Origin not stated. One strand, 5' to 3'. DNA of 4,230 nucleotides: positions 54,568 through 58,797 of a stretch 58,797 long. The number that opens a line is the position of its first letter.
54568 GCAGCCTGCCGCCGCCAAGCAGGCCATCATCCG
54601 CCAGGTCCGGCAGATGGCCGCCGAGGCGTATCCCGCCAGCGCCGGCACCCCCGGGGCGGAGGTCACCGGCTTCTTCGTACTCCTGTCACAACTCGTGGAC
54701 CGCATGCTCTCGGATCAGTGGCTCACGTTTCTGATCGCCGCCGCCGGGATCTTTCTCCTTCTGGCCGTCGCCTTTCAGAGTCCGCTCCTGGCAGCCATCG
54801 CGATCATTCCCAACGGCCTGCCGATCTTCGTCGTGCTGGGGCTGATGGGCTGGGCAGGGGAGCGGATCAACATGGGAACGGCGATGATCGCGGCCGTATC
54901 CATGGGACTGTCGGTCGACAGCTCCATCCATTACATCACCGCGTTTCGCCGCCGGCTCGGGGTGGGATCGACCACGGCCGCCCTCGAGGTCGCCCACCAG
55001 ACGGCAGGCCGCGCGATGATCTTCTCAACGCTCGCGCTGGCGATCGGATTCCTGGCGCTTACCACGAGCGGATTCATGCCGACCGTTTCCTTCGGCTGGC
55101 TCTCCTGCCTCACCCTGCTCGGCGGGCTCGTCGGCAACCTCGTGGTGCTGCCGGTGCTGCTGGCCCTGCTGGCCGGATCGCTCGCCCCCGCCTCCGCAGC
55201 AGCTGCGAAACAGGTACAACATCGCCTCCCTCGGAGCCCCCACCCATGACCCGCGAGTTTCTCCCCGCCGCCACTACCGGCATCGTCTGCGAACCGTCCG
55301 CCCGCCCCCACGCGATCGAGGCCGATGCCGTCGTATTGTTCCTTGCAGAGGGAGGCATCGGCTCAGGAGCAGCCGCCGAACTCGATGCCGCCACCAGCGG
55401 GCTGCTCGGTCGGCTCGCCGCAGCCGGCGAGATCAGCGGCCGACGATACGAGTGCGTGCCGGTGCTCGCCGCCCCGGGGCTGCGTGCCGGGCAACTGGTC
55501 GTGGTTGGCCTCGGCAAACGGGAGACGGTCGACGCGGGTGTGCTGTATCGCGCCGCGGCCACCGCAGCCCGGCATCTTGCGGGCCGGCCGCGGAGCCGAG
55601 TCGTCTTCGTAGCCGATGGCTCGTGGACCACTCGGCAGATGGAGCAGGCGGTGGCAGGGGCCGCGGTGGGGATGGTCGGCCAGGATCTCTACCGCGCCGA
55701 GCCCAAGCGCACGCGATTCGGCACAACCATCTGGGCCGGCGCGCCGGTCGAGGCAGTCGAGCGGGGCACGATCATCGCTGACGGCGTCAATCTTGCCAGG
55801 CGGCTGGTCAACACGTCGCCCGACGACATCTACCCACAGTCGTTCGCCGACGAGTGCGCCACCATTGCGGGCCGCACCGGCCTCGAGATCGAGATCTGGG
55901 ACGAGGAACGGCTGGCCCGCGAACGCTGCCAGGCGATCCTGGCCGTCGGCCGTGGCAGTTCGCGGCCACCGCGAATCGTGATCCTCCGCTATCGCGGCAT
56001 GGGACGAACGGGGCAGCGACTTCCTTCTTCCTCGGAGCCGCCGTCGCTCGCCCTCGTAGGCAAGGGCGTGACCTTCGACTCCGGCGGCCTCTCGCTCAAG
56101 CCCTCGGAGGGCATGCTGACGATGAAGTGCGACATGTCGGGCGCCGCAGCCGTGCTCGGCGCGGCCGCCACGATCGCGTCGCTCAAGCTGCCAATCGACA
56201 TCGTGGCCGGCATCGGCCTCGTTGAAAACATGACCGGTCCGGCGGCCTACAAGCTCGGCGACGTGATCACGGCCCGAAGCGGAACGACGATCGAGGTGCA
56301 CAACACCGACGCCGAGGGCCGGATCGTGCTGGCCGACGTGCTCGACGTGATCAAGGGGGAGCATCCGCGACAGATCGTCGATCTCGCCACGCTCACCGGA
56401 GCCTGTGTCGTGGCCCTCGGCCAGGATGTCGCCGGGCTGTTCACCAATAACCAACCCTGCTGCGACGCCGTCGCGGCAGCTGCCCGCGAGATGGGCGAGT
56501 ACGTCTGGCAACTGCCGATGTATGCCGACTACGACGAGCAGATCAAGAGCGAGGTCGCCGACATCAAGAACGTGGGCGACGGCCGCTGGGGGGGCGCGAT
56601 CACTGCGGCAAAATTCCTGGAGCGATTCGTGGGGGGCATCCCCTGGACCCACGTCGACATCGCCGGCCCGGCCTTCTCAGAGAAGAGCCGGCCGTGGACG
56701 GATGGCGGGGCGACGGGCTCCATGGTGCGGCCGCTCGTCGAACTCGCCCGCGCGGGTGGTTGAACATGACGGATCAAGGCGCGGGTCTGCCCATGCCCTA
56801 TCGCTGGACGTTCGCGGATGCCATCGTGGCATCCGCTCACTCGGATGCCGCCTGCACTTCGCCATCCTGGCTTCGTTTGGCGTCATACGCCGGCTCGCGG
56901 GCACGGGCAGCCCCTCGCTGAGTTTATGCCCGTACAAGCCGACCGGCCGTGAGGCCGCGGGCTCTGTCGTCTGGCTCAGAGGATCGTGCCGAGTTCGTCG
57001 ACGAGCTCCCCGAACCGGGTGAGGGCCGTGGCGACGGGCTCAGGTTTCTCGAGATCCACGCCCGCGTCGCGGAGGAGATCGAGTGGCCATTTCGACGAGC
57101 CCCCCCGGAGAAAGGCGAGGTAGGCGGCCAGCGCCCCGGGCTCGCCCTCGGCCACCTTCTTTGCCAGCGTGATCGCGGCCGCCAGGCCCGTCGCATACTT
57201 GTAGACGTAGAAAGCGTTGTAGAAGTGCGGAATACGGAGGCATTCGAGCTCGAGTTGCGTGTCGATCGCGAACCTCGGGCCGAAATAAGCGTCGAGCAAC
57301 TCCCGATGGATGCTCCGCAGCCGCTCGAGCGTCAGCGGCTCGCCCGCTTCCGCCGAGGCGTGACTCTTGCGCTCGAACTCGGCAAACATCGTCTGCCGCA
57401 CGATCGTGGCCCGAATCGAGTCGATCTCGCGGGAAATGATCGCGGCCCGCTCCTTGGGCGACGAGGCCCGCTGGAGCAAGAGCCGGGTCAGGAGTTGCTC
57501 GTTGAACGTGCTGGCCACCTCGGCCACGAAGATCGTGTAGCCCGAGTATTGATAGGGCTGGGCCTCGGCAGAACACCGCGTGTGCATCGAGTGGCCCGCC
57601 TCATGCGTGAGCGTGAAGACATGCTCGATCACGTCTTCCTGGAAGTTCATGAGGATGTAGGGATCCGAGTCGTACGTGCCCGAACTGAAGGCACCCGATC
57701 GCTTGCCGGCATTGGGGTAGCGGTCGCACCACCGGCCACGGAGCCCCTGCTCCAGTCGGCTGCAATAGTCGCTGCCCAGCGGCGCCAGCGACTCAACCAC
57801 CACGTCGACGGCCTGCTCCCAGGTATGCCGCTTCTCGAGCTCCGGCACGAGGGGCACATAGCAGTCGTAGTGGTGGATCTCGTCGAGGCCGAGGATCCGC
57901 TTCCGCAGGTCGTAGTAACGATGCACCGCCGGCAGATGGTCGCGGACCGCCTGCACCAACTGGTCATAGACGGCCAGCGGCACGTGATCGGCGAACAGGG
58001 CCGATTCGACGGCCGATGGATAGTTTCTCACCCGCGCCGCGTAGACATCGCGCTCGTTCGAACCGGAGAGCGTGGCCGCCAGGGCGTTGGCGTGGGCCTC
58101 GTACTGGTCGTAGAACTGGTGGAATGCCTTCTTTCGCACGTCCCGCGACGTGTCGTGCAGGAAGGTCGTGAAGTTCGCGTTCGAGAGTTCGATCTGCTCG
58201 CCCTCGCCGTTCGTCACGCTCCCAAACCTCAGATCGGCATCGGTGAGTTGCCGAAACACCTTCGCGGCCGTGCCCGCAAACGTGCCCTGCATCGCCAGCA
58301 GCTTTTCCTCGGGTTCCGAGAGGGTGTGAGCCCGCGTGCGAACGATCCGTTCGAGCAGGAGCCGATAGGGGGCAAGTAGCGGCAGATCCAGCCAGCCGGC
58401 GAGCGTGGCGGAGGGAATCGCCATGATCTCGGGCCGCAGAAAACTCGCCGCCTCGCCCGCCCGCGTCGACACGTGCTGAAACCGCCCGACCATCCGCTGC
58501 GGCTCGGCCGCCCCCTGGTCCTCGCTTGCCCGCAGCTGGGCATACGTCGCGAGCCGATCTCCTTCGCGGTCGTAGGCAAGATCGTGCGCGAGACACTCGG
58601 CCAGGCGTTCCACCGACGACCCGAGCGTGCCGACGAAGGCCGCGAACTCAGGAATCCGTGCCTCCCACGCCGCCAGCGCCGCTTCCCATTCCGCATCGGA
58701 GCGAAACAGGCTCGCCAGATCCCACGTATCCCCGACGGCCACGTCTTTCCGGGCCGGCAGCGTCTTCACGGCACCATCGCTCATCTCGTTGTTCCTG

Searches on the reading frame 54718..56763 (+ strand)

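Call 72: search_protein_families(library=pfam, proteins=[window:54718-56763:+], max_evalue=0.001)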
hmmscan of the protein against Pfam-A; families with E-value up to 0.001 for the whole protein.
window:54718-56763:+ (681 aa): 2 families
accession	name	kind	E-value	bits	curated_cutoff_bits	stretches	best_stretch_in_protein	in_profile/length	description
PF00883.26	Peptidase_M17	-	6.9e-115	384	25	1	358-674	1-310/310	Cytosol aminopeptidase family, catalytic domain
PF02789.23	Peptidase_M17_N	-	4.1e-15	56.3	23.4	1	206-320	1-120/129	Cytosol aminopeptidase family, N-terminal domain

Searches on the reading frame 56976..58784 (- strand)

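Call 72: search_protein_families(library=pfam, proteins=[window:56976-58784:-], max_evalue=0.001)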
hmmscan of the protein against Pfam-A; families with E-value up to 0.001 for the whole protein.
window:56976-58784:- (602 aa): 2 families
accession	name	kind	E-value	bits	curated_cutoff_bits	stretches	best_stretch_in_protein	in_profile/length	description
PF01432.26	Peptidase_M3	-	9.2e-70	236.7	27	1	208-588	2-455/457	Peptidase family M3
PF08439.15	Peptidase_M3_N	-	2.9e-18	66.3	25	1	119-187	1-70/70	Oligopeptidase F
